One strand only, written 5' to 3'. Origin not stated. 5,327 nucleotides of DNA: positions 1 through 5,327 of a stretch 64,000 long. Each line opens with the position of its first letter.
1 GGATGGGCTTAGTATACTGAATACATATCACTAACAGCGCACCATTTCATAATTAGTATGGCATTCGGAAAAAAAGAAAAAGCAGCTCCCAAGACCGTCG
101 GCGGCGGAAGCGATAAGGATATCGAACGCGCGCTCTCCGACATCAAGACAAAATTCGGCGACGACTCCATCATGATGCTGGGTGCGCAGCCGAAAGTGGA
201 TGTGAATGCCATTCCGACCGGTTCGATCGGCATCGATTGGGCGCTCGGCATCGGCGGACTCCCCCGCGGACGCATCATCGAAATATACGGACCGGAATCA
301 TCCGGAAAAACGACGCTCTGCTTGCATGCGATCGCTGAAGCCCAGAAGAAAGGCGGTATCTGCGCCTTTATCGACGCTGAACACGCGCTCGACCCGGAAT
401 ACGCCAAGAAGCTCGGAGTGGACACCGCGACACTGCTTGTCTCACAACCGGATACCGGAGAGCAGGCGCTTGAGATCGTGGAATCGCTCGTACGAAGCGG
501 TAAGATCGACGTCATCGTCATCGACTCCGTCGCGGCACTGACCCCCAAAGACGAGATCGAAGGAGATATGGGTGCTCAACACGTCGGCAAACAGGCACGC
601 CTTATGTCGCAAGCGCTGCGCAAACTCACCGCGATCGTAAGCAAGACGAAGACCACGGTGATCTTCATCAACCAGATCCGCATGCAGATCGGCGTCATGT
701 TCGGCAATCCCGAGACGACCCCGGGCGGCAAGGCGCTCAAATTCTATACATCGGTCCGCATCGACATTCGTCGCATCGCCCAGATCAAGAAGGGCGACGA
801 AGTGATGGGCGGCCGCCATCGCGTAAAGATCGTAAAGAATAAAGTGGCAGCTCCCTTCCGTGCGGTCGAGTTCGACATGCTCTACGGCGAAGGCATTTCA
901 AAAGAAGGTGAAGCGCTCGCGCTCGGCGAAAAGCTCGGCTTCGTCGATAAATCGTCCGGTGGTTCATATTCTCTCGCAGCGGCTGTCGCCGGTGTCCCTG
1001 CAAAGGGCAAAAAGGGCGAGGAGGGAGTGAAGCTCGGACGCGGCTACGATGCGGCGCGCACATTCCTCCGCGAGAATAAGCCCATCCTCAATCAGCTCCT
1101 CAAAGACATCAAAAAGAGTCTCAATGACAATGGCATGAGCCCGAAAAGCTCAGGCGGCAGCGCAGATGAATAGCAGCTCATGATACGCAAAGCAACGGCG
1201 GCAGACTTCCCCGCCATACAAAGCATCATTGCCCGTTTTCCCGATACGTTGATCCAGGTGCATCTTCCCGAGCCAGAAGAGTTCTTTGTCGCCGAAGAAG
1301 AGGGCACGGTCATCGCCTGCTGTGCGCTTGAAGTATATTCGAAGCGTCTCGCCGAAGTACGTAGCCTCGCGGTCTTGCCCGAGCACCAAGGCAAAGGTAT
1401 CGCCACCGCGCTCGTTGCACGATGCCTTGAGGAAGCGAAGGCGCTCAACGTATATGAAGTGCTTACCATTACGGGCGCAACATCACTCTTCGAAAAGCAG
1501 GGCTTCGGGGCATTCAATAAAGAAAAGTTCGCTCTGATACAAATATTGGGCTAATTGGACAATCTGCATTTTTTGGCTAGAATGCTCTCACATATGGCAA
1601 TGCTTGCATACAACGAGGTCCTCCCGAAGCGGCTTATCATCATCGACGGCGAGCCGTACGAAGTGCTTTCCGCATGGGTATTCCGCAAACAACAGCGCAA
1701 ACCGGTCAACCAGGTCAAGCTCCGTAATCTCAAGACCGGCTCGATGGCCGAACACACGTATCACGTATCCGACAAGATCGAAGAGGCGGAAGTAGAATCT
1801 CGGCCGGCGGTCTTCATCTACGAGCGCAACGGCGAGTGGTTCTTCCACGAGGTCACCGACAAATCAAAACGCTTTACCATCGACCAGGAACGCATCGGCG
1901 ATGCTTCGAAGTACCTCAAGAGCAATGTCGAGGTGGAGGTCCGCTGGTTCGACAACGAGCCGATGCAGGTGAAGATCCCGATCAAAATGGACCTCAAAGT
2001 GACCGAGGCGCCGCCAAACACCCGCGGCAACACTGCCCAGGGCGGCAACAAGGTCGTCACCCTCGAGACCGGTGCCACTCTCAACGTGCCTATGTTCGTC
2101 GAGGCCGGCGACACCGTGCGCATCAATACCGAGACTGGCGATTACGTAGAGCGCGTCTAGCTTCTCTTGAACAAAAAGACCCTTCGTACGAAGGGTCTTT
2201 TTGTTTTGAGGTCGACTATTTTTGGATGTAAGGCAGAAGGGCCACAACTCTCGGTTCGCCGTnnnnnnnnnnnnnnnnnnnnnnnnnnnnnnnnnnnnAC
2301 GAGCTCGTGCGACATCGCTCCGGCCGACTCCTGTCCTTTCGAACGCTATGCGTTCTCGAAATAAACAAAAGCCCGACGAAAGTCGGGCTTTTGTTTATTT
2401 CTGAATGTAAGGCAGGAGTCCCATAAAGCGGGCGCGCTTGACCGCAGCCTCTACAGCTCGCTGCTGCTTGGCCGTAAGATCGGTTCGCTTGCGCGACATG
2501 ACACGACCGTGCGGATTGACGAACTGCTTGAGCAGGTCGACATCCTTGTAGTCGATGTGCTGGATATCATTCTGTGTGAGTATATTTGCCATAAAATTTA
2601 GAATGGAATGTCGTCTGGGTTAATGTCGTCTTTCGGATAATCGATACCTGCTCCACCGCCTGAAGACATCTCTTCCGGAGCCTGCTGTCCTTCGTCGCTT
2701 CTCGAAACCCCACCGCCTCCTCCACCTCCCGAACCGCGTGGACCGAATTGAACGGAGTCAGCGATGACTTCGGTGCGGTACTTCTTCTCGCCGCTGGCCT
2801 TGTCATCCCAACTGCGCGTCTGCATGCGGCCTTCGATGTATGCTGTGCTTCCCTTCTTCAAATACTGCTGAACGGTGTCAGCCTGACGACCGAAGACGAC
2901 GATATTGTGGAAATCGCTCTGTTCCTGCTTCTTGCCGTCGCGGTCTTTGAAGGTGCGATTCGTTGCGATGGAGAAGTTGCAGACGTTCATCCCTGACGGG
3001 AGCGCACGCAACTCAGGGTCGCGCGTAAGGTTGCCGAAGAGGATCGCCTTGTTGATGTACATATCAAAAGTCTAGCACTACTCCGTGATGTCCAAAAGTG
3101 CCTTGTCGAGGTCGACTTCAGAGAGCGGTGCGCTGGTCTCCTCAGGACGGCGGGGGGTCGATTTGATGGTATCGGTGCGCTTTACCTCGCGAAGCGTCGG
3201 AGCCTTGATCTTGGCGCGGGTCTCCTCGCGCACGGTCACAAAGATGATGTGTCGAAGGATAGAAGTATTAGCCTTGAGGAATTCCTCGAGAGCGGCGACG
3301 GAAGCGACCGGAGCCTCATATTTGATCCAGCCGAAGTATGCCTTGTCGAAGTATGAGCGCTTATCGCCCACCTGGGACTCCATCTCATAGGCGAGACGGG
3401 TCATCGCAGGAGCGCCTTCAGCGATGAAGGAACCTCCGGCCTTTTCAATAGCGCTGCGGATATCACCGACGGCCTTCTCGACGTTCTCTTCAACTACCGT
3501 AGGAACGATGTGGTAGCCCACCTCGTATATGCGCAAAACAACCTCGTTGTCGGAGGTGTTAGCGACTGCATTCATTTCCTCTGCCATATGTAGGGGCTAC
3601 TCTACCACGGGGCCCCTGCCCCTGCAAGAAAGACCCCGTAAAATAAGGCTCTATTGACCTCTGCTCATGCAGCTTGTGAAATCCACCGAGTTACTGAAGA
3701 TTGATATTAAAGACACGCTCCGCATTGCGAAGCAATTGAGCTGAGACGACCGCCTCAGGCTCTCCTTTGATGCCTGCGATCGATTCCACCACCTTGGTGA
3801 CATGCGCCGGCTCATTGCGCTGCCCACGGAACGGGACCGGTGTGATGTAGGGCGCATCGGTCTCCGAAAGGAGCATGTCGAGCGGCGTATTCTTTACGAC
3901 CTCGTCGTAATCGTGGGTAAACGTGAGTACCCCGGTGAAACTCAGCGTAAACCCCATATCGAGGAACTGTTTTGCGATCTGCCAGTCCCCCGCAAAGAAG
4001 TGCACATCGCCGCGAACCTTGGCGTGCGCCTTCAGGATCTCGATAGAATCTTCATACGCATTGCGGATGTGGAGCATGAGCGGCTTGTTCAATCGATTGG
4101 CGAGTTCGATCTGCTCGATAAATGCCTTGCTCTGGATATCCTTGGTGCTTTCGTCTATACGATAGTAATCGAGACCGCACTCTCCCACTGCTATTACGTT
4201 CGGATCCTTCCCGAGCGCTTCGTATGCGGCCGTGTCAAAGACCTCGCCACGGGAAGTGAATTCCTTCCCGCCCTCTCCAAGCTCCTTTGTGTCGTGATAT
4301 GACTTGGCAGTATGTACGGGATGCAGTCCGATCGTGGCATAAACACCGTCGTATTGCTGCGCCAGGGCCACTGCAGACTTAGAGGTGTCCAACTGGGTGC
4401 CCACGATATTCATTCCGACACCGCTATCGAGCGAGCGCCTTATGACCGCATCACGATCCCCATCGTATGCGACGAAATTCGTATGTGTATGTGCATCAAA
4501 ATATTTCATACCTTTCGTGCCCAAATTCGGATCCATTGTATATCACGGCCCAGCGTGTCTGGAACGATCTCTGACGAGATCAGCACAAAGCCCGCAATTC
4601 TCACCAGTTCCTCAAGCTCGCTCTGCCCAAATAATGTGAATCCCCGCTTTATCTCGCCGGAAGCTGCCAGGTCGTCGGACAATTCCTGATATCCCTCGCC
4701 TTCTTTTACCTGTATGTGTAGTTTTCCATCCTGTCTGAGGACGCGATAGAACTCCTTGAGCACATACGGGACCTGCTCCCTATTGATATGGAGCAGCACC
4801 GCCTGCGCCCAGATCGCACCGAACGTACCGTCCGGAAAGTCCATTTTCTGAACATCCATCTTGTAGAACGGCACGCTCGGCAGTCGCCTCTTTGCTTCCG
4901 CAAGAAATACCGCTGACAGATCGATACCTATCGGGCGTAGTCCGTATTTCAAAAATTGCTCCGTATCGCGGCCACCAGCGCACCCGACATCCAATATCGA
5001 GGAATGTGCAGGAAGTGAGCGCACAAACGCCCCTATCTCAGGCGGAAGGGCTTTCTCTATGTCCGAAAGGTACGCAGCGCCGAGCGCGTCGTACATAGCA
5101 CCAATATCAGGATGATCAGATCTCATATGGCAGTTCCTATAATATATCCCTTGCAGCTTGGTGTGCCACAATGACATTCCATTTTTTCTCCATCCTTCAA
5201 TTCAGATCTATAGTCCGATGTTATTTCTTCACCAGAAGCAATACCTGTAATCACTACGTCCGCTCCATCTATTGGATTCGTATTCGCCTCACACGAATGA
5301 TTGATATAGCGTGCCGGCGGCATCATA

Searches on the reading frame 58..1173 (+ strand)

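Call 24: search_protein_families(library=pfam, proteins=[window:58-1173:+], max_evalue=0.0001)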
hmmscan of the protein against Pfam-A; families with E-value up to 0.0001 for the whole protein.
window:58-1173:+ (371 aa): 5 families
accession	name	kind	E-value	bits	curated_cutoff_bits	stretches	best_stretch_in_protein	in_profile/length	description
PF00154.27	RecA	-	4.1e-138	459.5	27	1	20-281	1-262/262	recA bacterial DNA recombination protein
PF08423.17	Rad51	-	2.9e-10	40.3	22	1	49-239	5-211/244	Rad51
PF06745.19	ATPase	-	1.3e-09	38.2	26.6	1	52-210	1-167/231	KaiC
PF01637.24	ATPase_2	-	2.1e-06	28.2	33.2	1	72-203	21-115/225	ATPase domain predominantly from Archaea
PF13481.12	AAA_25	-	4.1e-06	27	27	0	60-93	23-55/195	AAA domain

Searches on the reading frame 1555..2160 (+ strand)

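Call 24: search_protein_families(library=pfam, proteins=[window:1555-2160:+], max_evalue=0.0001)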
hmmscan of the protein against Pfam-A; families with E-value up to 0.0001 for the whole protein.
window:1555-2160:+ (201 aa): 2 families
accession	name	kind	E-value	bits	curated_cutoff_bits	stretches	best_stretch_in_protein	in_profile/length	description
PF09285.17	Elong-fact-P_C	-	3.8e-22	78.2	25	1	146-200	2-56/56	Elongation factor P, C-terminal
PF08207.18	EFP_N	-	5.8e-09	36.3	23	1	27-75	10-58/58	Elongation factor P (EF-P) KOW-like domain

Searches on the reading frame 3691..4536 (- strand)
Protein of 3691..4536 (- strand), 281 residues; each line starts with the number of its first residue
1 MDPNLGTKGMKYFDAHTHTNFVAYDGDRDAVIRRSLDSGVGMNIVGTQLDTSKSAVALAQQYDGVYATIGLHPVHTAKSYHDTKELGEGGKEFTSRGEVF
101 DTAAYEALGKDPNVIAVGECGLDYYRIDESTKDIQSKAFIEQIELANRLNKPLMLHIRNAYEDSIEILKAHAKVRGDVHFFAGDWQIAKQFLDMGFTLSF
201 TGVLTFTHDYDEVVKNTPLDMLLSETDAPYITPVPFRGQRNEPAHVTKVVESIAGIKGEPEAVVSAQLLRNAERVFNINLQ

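Call 24: search_protein_families(library=pfam, proteins=[window:3691-4536:-], max_evalue=0.0001)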
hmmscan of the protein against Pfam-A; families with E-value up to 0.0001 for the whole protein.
window:3691-4536:- (281 aa): 1 family
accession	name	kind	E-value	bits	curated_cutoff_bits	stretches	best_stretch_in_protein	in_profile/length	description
PF01026.27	TatD_DNase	-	5.2e-72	242.7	27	1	13-277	1-253/253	TatD related DNase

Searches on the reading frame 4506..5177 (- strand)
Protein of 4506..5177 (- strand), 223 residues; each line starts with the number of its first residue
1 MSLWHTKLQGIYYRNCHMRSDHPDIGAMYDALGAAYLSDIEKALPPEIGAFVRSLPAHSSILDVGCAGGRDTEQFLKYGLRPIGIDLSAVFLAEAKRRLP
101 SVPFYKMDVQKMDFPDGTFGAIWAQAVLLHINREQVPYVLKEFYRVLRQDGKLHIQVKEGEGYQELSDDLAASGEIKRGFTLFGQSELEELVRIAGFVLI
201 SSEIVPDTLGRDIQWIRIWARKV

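Call 24: search_protein_families(library=pfam, proteins=[window:4506-5177:-], max_evalue=0.0001)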
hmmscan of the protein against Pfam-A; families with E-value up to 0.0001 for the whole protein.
window:4506-5177:- (223 aa): 5 families
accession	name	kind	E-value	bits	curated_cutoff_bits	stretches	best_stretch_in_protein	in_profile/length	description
PF13649.12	Methyltransf_25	-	2.7e-19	70.1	27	1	61-151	1-97/97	Methyltransferase domain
PF08241.18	Methyltransf_11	-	3.1e-19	69.8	21.2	1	62-154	1-94/95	Methyltransferase domain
PF13489.12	Methyltransf_23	-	1e-11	45.2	27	1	39-201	4-163/164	Methyltransferase domain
PF08242.18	Methyltransf_12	-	4.8e-11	43.7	30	1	62-153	1-98/98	Methyltransferase domain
PF13847.12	Methyltransf_31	-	2.8e-08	34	27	1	59-159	5-113/145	Methyltransferase domain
